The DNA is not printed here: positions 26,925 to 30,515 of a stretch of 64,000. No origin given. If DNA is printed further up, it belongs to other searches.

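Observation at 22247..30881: Tandem giant Upf1/Dna2-family helicase-nuclease genes (Hhe-like plus Nhi/Dna2-like) followed by a secreted thermonuclease - candidate anti-phage defence locus next to hipBA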

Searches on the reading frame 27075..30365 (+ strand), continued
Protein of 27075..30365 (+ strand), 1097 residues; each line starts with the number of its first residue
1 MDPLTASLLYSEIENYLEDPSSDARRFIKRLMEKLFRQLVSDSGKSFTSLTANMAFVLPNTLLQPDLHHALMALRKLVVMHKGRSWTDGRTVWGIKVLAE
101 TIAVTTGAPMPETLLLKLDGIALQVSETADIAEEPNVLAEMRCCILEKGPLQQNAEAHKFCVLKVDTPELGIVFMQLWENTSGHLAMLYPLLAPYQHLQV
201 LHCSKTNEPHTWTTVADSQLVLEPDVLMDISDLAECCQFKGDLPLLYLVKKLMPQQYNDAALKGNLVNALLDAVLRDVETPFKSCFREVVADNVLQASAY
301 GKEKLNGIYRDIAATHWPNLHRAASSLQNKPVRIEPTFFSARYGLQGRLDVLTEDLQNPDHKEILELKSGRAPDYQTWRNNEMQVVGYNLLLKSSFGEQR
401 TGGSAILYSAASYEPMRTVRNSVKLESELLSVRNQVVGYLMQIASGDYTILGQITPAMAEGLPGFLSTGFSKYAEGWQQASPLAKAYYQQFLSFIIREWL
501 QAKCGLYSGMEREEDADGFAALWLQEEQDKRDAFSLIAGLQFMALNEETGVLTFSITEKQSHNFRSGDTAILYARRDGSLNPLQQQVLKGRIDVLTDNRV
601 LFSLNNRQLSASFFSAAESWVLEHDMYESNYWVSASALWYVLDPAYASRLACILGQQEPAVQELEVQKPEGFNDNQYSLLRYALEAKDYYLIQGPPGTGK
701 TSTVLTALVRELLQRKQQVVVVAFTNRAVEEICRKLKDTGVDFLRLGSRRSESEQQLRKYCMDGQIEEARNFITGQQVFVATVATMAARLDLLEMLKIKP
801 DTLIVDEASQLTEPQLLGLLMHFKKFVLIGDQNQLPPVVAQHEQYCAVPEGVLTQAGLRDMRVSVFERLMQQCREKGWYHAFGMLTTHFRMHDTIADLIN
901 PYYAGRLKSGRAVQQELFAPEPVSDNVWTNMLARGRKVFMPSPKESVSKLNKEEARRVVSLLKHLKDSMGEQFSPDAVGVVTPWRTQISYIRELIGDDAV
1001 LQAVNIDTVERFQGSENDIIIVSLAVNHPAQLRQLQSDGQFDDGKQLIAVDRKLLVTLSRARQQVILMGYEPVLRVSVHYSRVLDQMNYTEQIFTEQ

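Call 52: find_encoding_contigs(protein=P0052, flank=8000, max_places=2)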
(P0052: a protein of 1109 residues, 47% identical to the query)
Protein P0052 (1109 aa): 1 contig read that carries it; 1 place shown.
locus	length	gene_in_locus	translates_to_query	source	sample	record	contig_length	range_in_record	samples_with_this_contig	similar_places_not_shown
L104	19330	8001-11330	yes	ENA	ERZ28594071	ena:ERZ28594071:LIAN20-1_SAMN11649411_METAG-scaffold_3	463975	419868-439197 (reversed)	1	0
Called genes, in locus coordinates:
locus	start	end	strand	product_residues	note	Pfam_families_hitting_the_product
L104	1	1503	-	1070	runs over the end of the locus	PF04257:RecC_N, PF27451:RecC_4th, PF17946:RecC_C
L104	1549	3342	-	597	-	PF00580:UvrD-helicase (weak), PF13086:AAA_11 (faint), PF13245:AAA_19, PF13604:AAA_30, PF05127:NAT10_TcmA_helicase, PF18335:SH3_13, PF01443:Viral_helicase1 (weak), PF13538:UvrD_C_2, +2 more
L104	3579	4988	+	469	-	PF13742:tRNA_anti_2, PF02601:Exonuc_VII_L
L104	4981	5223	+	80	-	PF02609:Exonuc_VII_S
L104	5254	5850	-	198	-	PF20026:DUF6434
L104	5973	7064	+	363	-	-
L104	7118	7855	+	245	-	PF04377:ATE_C, PF13480:Acetyltransf_6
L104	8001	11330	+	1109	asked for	PF13643:DUF4145 (weak), PF00270:DEAD (faint), PF00580:UvrD-helicase (weak), PF13086:AAA_11, PF13245:AAA_19, PF13604:AAA_30, PF13086:AAA_11, PF13087:AAA_12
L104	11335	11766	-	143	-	-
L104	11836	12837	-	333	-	PF13280:WYL, PF25583:WCX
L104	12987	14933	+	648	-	PF02927:CelD_N, PF00759:Glyco_hydro_9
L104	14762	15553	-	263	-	PF01026:TatD_DNase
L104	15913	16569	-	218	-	PF01522:Polysacc_deac_1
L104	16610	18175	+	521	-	PF00749:tRNA-synt_1c, PF19269:Anticodon_2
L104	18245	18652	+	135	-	PF02310:B12-binding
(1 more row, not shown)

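Call 58: search_dna_similar(query=window:27075-30365:+, collection=plasmids, mode=protein, max_evalue=1e-20, max_rows=15)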
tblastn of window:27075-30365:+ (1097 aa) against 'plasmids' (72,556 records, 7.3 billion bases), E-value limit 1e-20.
Records with a match: 23; places in all: 23; records where one place covers at least 80% of the query: 2.
Best place of each record, by identity: <60% 23.
By first word of the organism name: Vibrio 4; Halobaculum 2; Haloterrigena 2; Halalkalicoccus 2; Bacteroides 1; Prevotella 1; Phocaeicola 1; Fulvitalea 1; Haloarcula 1; Salinigranum 1; and 7 more.
By predicted mobility (MOB-suite, as given by PLSDB): non-mobilizable 20; conjugative 2; mobilizable 1.
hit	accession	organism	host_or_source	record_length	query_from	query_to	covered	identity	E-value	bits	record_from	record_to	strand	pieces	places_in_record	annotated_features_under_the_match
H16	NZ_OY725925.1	Bacteroides finegoldii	-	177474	18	1091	98%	27.8%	3e-94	339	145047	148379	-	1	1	AAA domain-containing protein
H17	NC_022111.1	Prevotella sp. oral taxon 299 str. F0039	Homo sapiens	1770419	72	1087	93%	28.2%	3e-92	333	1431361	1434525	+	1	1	none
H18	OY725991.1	Phocaeicola massiliensis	-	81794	218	1088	79%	31.2%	2e-101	360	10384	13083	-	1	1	none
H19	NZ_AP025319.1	Fulvitalea axinellae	-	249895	546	1069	48%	24.8%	8e-26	123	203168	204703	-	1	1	AAA domain-containing protein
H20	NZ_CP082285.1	Halobaculum rubrum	sediment sample,sediment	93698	641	1075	40%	29.4%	5e-27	127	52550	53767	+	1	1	AAA domain-containing protein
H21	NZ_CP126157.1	Halobaculum litoreum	cell culture,sediment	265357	641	1075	40%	29.2%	1e-26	126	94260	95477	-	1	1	AAA domain-containing protein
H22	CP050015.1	Haloarcula sp. JP-L23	-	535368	667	1075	37%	30.0%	7e-28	130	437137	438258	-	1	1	AAA family ATPase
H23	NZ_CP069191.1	Haloterrigena salifodinae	Salt Microbe,Salt Mine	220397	672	1077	37%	29.7%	5e-21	107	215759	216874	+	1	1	AAA domain-containing protein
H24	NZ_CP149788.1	Haloterrigena sp. KLK7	cell culture,salt lake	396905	666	1069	37%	29.9%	2e-22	112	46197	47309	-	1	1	AAA domain-containing protein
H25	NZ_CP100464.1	Salinigranum marinum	cell culture,Saline soil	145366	669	1081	38%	29.1%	8e-23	114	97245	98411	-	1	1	AAA domain-containing protein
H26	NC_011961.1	Thermomicrobium roseum DSM 5159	-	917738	688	1069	35%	31.2%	2e-31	141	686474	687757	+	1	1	AAA domain-containing protein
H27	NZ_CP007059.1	Halostagnicola larsenii XH-48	-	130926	666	1063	36%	29.9%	2e-23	115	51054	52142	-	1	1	AAA domain-containing protein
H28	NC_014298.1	Halalkalicoccus jeotgali B3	-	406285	673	1079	37%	29.1%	4e-22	111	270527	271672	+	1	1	AAA domain-containing protein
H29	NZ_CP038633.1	Halobacterium salinarum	cell culture,DSM:3754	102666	660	1069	37%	28.9%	5e-26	124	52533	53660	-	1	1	AAA domain-containing protein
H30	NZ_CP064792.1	Halapricum desulfuricans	Elton hypersaline lake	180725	672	1075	37%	28.7%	6e-22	110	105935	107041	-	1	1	AAA domain-containing protein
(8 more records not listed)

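Call 81: predict_structure(alignment_id=A1)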
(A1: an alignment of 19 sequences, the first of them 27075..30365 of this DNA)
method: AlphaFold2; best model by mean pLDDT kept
length: 1097 residues; sequences in the alignment: 19
mean_pLDDT: 87.4   pTM: 0.88
mean pLDDT of the five models: 87.4, 86.3, 84.8, 83.3, 81.0
residues with pLDDT >= 90: 526; 70-90: 522; 50-70: 40; < 50: 9
segments of 3 or more residues with pLDDT < 50: 1092-1097
pLDDT, mean of each block of 10 residues (from residue 1): 82 87 85 87 77 88 86 84 73 92 89 89 65 76 94 89 91 89 80 91 90 91 87 91 93 83 89 86 89 88 92 94 89 89 91 87 91 81 94 88 92 88 90 94 93 91 84 94 95 93 81 65 84 86 88 90 80 88 88 88 81 88 73 91 92 93 90 93 96 88 92 93 86 91 84 86 90 93 88 88 93 90 93 79 87 90 92 92 92 92 90 85 77 90 84 93 91 90 88 83 83 82 90 82 82 90 94 92 90 44
secondary structure, 60 per line:
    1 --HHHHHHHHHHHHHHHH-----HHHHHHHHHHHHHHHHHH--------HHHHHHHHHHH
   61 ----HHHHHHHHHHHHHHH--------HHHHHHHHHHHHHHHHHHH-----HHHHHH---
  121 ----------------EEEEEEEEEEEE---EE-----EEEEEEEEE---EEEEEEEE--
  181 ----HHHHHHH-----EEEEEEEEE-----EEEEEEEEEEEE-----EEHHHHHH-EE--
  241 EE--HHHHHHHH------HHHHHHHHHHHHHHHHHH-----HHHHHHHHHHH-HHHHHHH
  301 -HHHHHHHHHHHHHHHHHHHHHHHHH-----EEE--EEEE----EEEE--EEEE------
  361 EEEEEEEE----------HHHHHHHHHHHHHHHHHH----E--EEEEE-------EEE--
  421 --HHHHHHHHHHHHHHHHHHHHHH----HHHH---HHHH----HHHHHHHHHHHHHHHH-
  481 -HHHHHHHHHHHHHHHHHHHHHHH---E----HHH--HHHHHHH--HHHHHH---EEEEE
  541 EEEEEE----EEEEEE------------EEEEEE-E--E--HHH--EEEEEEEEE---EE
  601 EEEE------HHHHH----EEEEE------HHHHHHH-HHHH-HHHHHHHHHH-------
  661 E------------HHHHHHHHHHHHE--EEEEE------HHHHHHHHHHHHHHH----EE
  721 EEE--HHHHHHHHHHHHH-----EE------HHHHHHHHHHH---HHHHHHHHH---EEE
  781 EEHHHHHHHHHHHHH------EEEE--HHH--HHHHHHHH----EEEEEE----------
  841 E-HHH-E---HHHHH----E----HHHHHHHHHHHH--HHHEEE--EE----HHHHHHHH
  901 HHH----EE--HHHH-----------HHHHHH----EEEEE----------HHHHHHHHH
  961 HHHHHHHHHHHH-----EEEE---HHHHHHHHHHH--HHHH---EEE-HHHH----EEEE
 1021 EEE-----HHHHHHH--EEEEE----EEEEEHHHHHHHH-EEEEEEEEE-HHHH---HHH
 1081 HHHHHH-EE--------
elements in order (helices of 4 or more, strands of 3 or more residues): H3-18 H24-41 H50-60 H65-79 H88-106 H112-117 E137-148 E159-167 E171-178 H185-191 E197-205 E211-222 H230-235 H245-252 H259-276 H282-292 H294-300 H302-326 E332-334 E337-340 E345-348 E351-354 E361-368 H379-396 E404-408 E416-418 H423-444 H449-452 H456-459 H464-479 H482-504 H518-524 H527-532 E536-546 E551-556 E569-574 E587-595 E599-604 H611-615 E620-624 H631-637 H639-642 H644-653 H674-685 E689-693 H700-714 E719-723 H726-738 H752-762 H766-774 E778-782 H783-795 E802-805 H813-820 E825-830 H851-855 H865-876 E882-884 H893-903 H912-915 H927-932 E937-941 H952-972 E978-981 H985-995 H998-1001 E1005-1007 H1009-1012 E1017-1023 H1029-1035 E1038-1042 E1047-1051 H1052-1059 E1061-1069 H1071-1074 H1078-1086

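Call 83: fold_search(model_id=the predicted structure, library=pdb)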
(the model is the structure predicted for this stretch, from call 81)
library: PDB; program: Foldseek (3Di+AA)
matches with E <= 10: 1707; with E <= 0.001: 559
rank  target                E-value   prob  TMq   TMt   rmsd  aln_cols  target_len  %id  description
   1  5ean_A                6.5e-46  1.00  0.63  0.66   7.2      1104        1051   20  Crystal structure of Dna2 in complex with a 5' overhang DNA (released 2015-11-18)
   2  5eaw_A                6.9e-45  1.00  0.63  0.66   7.0      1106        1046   20  Crystal structure of Dna2 nuclease-helicase (released 2015-11-18)
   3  5eax_A                2.7e-43  1.00  0.63  0.65   7.0      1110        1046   19  Crystal structure of Dna2 in complex with an ssDNA (released 2015-11-18)
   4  4b3f                  4.7e-28  1.00  0.40  0.68   7.4       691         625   20  crystal structure of Ighmbp2 helicase (released 2012-09-26)
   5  4b3g_A                5.9e-28  1.00  0.41  0.70   7.3       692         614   20  crystal structure of Ighmbp2 helicase in complex with RNA (released 2012-09-26)
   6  4b3g_B                1.2e-27  1.00  0.42  0.73   6.2       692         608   20  crystal structure of Ighmbp2 helicase in complex with RNA (released 2012-09-26)
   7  8rd3_A                2.8e-27  1.00  0.41  0.68   6.9       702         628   20  Crystal structure of Saccharomyces cerevisiae Nmd4 protein bound to Upf1 helicase domain (released 2024-08-14)
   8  2xzl_A                4.7e-27  1.00  0.39  0.53  12.6       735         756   20  Upf1-RNA complex (released 2011-03-30)
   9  2gk6_A                1.5e-26  1.00  0.41  0.71   5.7       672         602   20  Structural and Functional insights into the human Upf1 helicase core (released 2007-01-09)
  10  2wjy                  3.1e-26  1.00  0.39  0.54   8.1       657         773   21  Crystal structure of the complex between human nonsense mediated decay factors UPF1 and UPF2 Orthorhombic form (released 2009-07-07)
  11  2wjv_B                6.0e-26  1.00  0.40  0.55   7.0       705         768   21  Crystal structure of the complex between human nonsense mediated decay factors UPF1 and UPF2 (released 2009-07-07)
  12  2xzp                  7.3e-26  1.00  0.41  0.69   5.8       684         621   20  Upf1 helicase (released 2011-03-30)
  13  2wjv_A                7.3e-26  1.00  0.40  0.55   6.6       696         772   20  Crystal structure of the complex between human nonsense mediated decay factors UPF1 and UPF2 (released 2009-07-07)
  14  2xzo_A                1.4e-25  1.00  0.36  0.59   8.2       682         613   21  Upf1 helicase - RNA complex (released 2011-03-30)
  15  9qdq_A                2.1e-25  1.00  0.39  0.53   7.5       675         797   20  Cryo-EM structure of Upf1-Nmd4-Ebs1 in complex with RNA (released 2025-10-22)
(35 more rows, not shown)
